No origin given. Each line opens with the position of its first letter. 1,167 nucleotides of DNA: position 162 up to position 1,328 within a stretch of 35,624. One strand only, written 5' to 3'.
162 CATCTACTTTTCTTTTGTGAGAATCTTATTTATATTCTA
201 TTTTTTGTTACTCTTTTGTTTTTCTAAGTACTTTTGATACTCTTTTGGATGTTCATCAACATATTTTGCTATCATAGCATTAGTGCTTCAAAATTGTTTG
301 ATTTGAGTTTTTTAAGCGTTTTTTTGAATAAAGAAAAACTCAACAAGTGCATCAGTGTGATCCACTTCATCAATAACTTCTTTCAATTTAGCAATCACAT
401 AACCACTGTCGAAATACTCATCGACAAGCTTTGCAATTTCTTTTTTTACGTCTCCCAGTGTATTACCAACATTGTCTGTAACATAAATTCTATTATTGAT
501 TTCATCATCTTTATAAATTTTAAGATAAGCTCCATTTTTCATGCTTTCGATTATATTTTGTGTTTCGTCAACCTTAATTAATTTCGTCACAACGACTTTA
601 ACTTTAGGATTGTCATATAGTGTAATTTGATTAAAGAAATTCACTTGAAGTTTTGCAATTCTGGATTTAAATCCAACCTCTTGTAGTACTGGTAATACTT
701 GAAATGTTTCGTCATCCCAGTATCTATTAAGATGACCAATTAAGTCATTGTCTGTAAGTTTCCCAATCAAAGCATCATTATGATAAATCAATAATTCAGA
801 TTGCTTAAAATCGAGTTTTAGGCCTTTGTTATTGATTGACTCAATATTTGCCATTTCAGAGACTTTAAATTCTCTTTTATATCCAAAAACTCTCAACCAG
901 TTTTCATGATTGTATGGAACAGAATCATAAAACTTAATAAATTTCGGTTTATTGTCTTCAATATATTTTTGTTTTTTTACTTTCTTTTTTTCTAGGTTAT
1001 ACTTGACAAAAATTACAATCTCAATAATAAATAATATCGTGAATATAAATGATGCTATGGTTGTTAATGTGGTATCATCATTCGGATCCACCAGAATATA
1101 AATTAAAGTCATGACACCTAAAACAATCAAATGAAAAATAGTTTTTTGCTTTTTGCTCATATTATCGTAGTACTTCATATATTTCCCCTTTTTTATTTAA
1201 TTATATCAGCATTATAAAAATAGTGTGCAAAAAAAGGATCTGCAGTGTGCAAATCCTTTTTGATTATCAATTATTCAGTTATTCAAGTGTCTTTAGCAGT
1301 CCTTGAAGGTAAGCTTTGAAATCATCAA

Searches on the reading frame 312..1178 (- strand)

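Call 92: search_protein_families(library=pfam, proteins=[window:312-1178:-], max_evalue=0.01)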
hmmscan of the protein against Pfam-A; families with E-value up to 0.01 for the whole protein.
window:312-1178:- (288 aa): 1 family
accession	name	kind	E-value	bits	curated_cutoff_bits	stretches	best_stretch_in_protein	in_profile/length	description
PF08797.16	HIRAN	-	0.0018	18.5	24.7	0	224-272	34-80/96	HIRAN domain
